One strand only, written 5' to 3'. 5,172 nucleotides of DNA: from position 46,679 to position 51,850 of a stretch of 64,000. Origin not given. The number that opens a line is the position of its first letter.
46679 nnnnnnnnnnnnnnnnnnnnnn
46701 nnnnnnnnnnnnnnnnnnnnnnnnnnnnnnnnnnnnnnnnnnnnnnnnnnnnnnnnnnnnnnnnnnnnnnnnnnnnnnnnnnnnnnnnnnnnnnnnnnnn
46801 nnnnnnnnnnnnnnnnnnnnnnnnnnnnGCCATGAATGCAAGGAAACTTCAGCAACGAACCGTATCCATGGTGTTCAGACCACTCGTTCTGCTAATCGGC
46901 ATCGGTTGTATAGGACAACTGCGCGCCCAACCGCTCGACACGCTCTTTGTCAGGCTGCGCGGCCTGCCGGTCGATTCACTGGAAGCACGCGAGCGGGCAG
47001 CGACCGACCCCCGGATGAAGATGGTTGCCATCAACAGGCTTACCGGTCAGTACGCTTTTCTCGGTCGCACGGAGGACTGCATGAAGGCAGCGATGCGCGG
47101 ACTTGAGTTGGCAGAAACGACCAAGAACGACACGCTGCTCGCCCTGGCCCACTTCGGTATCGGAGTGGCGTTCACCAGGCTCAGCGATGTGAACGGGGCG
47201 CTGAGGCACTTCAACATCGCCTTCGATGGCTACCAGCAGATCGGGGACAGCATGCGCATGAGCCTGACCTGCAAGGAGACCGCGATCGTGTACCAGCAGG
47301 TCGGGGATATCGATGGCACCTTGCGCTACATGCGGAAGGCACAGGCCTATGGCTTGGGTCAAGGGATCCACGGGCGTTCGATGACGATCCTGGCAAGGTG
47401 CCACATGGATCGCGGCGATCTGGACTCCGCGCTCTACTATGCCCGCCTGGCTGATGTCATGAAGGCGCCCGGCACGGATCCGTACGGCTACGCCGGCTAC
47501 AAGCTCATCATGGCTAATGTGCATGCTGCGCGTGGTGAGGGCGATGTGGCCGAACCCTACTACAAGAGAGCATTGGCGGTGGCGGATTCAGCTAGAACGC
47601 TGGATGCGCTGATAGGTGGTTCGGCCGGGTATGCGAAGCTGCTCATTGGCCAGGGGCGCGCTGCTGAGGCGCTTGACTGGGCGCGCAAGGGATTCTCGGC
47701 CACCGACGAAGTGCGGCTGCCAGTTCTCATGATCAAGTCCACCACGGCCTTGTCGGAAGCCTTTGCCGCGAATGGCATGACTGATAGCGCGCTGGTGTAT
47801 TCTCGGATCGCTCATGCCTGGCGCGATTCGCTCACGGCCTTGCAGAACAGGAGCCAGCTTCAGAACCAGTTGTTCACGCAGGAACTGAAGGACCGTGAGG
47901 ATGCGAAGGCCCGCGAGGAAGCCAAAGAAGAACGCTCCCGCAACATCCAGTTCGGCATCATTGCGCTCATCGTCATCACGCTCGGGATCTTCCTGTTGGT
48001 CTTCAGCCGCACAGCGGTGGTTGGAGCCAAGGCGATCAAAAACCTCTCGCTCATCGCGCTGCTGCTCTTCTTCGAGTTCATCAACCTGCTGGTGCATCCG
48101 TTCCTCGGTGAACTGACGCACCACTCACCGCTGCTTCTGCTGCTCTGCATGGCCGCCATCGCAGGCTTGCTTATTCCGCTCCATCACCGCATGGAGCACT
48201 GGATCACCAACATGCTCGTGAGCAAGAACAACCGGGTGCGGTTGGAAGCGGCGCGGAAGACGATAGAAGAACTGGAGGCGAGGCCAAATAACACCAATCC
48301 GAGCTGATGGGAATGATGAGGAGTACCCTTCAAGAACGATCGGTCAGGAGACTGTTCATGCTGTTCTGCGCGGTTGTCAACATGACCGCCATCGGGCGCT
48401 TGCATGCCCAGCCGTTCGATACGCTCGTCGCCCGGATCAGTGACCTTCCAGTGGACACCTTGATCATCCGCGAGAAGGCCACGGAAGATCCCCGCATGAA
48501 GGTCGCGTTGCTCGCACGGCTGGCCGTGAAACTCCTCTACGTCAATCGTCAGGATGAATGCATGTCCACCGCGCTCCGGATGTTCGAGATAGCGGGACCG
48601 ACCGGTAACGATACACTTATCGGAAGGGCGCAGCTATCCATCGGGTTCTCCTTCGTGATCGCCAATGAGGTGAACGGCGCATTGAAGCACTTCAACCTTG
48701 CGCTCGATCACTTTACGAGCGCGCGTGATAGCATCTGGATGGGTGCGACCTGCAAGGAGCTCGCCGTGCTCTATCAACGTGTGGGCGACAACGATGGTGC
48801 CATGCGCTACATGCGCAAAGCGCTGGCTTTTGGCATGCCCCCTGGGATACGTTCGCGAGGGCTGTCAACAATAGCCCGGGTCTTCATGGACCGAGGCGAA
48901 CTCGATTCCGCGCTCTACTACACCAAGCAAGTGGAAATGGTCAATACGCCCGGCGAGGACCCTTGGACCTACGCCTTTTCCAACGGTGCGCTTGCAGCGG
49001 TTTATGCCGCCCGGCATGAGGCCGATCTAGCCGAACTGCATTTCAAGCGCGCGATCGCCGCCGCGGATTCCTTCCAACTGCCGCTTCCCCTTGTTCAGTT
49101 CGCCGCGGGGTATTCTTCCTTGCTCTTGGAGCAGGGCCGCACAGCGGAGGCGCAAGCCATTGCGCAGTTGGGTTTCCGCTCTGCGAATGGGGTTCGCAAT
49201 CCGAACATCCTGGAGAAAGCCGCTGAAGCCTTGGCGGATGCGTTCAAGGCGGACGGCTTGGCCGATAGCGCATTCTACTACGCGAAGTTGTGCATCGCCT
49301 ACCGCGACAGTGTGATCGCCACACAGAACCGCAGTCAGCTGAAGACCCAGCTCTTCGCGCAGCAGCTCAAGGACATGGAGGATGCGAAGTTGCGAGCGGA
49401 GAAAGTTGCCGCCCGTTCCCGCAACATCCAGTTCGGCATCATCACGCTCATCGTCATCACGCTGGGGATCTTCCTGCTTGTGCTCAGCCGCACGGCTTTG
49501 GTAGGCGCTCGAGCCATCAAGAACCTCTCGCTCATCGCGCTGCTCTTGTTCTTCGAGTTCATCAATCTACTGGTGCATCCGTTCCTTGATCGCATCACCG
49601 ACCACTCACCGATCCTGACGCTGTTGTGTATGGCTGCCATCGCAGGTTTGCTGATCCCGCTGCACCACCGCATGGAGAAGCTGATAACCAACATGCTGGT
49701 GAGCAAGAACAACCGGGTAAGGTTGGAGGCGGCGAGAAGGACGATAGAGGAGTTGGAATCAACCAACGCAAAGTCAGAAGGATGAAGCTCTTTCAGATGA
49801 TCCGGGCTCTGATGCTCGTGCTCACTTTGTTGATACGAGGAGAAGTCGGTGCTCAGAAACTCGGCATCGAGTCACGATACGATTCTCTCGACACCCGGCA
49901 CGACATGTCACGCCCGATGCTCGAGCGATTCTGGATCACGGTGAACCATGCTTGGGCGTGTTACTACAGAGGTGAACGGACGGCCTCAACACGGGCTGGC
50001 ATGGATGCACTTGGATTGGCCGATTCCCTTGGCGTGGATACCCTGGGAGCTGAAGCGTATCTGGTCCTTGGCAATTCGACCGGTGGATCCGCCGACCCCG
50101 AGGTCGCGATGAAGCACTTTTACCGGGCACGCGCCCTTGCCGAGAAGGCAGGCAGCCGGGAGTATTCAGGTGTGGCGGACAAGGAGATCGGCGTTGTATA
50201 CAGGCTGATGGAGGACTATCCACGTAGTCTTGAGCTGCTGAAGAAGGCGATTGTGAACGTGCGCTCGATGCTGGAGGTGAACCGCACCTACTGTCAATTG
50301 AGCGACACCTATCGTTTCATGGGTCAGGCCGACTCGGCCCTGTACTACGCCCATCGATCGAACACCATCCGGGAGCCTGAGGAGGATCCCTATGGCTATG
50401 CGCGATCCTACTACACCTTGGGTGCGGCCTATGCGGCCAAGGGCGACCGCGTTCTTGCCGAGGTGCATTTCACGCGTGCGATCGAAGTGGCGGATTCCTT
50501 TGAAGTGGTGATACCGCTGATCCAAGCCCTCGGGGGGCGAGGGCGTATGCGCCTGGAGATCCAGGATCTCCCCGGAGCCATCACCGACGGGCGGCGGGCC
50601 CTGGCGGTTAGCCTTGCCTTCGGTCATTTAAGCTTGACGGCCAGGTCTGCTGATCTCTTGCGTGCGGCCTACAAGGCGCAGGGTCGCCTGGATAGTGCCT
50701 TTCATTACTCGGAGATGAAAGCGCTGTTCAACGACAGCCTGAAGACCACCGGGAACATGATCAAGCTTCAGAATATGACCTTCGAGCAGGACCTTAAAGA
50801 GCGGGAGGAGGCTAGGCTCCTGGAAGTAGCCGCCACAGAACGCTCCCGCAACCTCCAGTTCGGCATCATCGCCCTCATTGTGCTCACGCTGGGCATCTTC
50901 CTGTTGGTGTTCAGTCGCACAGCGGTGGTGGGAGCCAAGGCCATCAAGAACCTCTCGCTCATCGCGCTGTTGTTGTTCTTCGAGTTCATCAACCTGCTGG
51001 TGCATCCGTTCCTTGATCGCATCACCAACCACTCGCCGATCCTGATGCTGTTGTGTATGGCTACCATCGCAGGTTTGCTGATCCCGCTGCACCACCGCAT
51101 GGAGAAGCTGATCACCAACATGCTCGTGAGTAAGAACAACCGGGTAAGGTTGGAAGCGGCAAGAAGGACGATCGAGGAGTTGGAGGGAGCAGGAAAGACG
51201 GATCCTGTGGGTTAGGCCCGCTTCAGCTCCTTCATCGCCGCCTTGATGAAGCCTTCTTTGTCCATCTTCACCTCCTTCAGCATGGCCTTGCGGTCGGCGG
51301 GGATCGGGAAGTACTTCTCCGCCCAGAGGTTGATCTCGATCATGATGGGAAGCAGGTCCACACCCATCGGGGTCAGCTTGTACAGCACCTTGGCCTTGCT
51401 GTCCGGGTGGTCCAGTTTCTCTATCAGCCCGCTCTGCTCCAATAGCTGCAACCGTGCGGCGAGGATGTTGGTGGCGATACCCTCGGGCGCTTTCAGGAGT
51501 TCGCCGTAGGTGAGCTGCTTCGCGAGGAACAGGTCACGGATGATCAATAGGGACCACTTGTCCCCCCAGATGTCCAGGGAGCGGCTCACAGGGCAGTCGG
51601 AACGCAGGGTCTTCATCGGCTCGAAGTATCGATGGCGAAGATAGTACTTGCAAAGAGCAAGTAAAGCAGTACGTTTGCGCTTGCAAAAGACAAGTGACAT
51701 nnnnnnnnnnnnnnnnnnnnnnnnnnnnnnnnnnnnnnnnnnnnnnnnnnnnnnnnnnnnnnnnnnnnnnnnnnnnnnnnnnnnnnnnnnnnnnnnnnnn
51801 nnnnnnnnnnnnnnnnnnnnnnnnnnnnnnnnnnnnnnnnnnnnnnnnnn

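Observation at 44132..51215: Tandem array of five to six paralogous TPR-like, triple-TM membrane proteins with overlapping start/stop codons, a candidate uncharacterised sensory/signalling system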

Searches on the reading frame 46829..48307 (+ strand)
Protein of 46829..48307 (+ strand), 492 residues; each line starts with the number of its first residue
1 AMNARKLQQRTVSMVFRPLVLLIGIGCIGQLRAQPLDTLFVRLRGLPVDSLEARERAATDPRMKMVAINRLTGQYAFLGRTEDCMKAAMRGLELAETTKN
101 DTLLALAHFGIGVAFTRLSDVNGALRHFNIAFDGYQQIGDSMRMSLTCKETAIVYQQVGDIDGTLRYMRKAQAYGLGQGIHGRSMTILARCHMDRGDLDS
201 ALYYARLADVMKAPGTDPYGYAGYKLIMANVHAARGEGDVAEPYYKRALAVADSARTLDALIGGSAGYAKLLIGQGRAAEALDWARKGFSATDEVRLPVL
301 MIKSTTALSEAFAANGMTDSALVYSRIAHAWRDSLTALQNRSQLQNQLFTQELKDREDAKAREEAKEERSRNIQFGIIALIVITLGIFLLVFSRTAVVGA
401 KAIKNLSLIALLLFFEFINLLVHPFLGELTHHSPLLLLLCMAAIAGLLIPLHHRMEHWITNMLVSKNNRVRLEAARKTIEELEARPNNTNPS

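Call 3: search_protein_families(library=pfam, proteins=[window:46829-48307:+], max_evalue=1)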
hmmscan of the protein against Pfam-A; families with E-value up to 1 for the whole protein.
window:46829-48307:+ (492 aa): 12 families
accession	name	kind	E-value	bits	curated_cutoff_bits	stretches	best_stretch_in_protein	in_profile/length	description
PF17874.7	TPR_MalT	-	6.4e-09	36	45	1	76-359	12-295/336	MalT-like TPR region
PF13424.12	TPR_12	-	9.9e-08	32.5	30.1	1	228-288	9-71/77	Tetratricopeptide repeat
PF07721.20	TPR_4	-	7.8e-06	26.5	27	1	267-286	6-25/26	Tetratricopeptide repeat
PF13374.12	TPR_10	-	6.4e-05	23.3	27.5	1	229-251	9-31/42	Tetratricopeptide repeat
PF13428.12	TPR_14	-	0.0001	23.1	23.5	1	226-254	5-33/44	Tetratricopeptide repeat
PF07719.23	TPR_2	-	0.00012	22.3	27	0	228-251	7-30/34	Tetratricopeptide repeat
PF00515.34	TPR_1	-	0.00017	21.7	27.8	0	105-129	1-25/34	Tetratricopeptide repeat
PF13176.12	TPR_7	-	0.00076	19.8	27.9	1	228-253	5-30/36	Tetratricopeptide repeat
PF13432.12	TPR_16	-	0.013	16.3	32.7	1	152-208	4-57/65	Tetratricopeptide repeat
PF10661.14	EssA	-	0.036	14.4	24.1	1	345-391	95-141/147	WXG100 protein secretion system (Wss), protein EssA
PF07010.17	Endomucin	-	0.3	11.4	26.6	1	365-391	183-209/260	Endomucin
PF14559.12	TPR_19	-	0.39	11.5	25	0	181-201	24-44/68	Tetratricopeptide repeat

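Call 4: search_protein_families(library=ncbifam, proteins=[window:46829-48307:+], max_evalue=1)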
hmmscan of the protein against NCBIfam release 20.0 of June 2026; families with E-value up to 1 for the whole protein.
window:46829-48307:+ (492 aa): 5 families
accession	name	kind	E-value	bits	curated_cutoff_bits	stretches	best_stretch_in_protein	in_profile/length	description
NF053720.1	NsdA_fam_reg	subfamily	2.1e-09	37.4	75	2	56-206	232-392/432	NsdA family TPR-like regulatory protein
NF053520.1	HK_Porph_FimS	equivalog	3.7e-07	28.8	600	2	76-171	95-190/618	sensor histidine kinase FimS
NF053617.1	SARPRegAfsRStmc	equivalog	6.3e-07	27.7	1430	2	55-171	726-842/986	SARP-family global regulator AfsR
NF045998.1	cleave_ABC_plasm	equivalog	0.072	11.3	500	1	339-425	339-425/673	Mbov_0121 family peptidase domain-containing ABC transporter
NF046000.1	MAG1210_fam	subfamily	0.26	9.9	275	1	345-418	37-111/550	MAG1210 family protein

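Call 33: search_protein_families(library=padloc, proteins=[window:46829-48307:+], max_evalue=0.01)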
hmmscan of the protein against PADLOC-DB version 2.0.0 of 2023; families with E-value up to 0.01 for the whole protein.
window:46829-48307:+ (492 aa): 0 families

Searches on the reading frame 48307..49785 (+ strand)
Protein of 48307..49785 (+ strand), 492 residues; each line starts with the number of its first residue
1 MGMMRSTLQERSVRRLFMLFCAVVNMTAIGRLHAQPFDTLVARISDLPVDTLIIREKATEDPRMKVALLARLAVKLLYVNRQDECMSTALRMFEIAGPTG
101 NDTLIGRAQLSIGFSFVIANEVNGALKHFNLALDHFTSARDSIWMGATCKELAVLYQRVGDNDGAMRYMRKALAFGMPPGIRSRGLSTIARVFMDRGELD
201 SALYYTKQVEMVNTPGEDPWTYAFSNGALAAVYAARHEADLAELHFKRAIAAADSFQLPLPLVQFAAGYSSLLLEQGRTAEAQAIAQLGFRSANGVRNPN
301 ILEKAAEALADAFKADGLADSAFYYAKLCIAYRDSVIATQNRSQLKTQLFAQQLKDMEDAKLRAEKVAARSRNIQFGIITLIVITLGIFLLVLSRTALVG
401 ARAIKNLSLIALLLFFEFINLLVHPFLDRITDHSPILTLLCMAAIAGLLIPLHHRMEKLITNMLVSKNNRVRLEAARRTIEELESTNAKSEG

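Call 3: search_protein_families(library=pfam, proteins=[window:48307-49785:+], max_evalue=1)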
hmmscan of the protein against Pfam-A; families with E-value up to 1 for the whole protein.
window:48307-49785:+ (492 aa): 9 families
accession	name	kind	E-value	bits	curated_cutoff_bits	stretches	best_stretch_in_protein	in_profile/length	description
PF13424.12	TPR_12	-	1.7e-06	28.5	30.1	2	121-174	18-73/77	Tetratricopeptide repeat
PF13176.12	TPR_7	-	3.9e-05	23.8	27.9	1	148-174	1-27/36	Tetratricopeptide repeat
PF13374.12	TPR_10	-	0.00066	20.1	27.5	1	152-174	8-30/42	Tetratricopeptide repeat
PF00515.34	TPR_1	-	0.00095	19.3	27.8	0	149-174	4-29/34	Tetratricopeptide repeat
PF07719.23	TPR_2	-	0.0021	18.5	27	1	149-174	4-29/34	Tetratricopeptide repeat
PF10602.15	RPN7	-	0.0077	16.4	29.6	1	146-222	36-111/174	26S proteasome subunit RPN7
PF24885.1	TPR_NPHP3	-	0.056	13.3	100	1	183-251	141-211/239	Nephrocystin-3 TPR domain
PF08722.17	Tn7_TnsA-like_N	-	0.18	12.8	26.5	1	342-380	51-84/85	TnsA-like endonuclease N terminal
PF07010.17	Endomucin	-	0.22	11.8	26.6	1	351-392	166-209/260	Endomucin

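Call 4: search_protein_families(library=ncbifam, proteins=[window:48307-49785:+], max_evalue=1)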
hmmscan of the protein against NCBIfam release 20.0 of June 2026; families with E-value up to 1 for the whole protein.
window:48307-49785:+ (492 aa): 5 families
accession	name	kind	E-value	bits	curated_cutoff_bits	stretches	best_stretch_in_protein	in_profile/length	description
NF053520.1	HK_Porph_FimS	equivalog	3.2e-09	35.6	600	2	66-243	84-264/618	sensor histidine kinase FimS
NF053617.1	SARPRegAfsRStmc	equivalog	5.2e-07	28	1430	2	59-174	809-924/986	SARP-family global regulator AfsR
TIGR02521.1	type_IV_pilW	equivalog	0.011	15.2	154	0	109-174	34-93/234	type IV pilus biogenesis/stability protein PilW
NF047558.1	TPR_END_plus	domain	0.015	15.2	32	0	152-175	5-28/56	TPR end-of-group domain-containing protein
NF045998.1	cleave_ABC_plasm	equivalog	0.083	11.1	500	1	339-427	343-426/673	Mbov_0121 family peptidase domain-containing ABC transporter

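Call 33: search_protein_families(library=padloc, proteins=[window:48307-49785:+], max_evalue=0.01)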
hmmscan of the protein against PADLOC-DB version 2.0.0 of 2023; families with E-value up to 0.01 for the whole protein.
window:48307-49785:+ (492 aa): 0 families

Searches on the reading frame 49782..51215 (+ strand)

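Call 3: search_protein_families(library=pfam, proteins=[window:49782-51215:+], max_evalue=1)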
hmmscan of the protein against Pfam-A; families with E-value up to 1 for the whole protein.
window:49782-51215:+ (477 aa): 10 families
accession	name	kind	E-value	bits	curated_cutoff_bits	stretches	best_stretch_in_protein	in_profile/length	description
PF13424.12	TPR_12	-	9.4e-15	55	30.1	3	166-237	2-75/77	Tetratricopeptide repeat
PF07719.23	TPR_2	-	2.1e-06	27.9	27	1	207-237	1-31/34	Tetratricopeptide repeat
PF00515.34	TPR_1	-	2.8e-06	27.3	27.8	2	207-237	1-31/34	Tetratricopeptide repeat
PF13181.12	TPR_8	-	6e-05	23.3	25.7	1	207-237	1-31/34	Tetratricopeptide repeat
PF13374.12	TPR_10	-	0.0043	17.5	27.5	0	136-157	8-29/42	Tetratricopeptide repeat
PF17874.7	TPR_MalT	-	0.0051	16.6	45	1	175-311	48-185/336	MalT-like TPR region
PF24885.1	TPR_NPHP3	-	0.062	13.1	100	1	143-238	75-172/239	Nephrocystin-3 TPR domain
PF13414.12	TPR_11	-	0.09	12.9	26.8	0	206-221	27-42/42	TPR repeat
PF03297.21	Ribosomal_S25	-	0.14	12.8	28.8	1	441-476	54-89/101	S25 ribosomal protein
PF13176.12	TPR_7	-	0.19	12.3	27.9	0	136-157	5-28/36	Tetratricopeptide repeat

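Call 4: search_protein_families(library=ncbifam, proteins=[window:49782-51215:+], max_evalue=1)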
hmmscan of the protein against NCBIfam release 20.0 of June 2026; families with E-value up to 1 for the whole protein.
window:49782-51215:+ (477 aa): 7 families
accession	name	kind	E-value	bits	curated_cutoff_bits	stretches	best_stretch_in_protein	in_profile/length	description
NF053617.1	SARPRegAfsRStmc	equivalog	2.2e-05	22.6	1430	1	88-301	734-950/986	SARP-family global regulator AfsR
NF041717.1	HaaA_phane_TPR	equivalog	3.9e-05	22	1125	1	64-255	686-880/882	cyclophane-containing RiPP biosynthesis TPR protein HaaT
NF053520.1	HK_Porph_FimS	equivalog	0.0004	18.8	600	1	167-237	124-194/618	sensor histidine kinase FimS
NF040959.1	MamA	equivalog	0.00041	19.8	200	1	85-236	66-202/204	magnetosome protein MamA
NF047507.1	TPR_BatC_Lepto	exception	0.0068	15.9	175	1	176-236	68-125/214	TPR repeat-containing protein BatC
TIGR02917.1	PEP_TPR_lipo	equivalog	0.024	12.5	312.2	1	209-307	58-158/899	XrtA/PEP-CTERM system TPR-repeat protein PrsT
NF047558.1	TPR_END_plus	domain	0.042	13.8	32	0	210-236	2-28/56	TPR end-of-group domain-containing protein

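Call 33: search_protein_families(library=padloc, proteins=[window:49782-51215:+], max_evalue=0.01)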
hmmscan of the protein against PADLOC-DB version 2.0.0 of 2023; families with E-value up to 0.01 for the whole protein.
window:49782-51215:+ (477 aa): 2 families
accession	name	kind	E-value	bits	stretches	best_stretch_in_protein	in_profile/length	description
PDLC01092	C3a198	-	2.4e-08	31.3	1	105-250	210-349/523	TPR protein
PDLC01171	TPR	-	5.8e-05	20.3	1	103-249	192-329/504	TPR repeats containing protein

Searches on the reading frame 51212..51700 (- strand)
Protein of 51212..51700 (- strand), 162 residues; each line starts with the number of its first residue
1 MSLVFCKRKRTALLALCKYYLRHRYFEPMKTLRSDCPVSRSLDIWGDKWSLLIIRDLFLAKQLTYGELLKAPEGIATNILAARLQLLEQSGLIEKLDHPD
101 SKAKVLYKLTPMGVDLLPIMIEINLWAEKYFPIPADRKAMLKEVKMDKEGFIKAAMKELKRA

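Call 19: search_protein_families(library=pfam, proteins=[window:51212-51700:-], max_evalue=0.0001)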
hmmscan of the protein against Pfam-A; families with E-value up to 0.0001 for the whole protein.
window:51212-51700:- (162 aa): 1 family
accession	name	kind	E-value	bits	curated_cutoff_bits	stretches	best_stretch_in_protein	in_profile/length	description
PF01638.23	HxlR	-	3.6e-16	59.2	20.8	1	46-131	3-87/91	HxlR-like helix-turn-helix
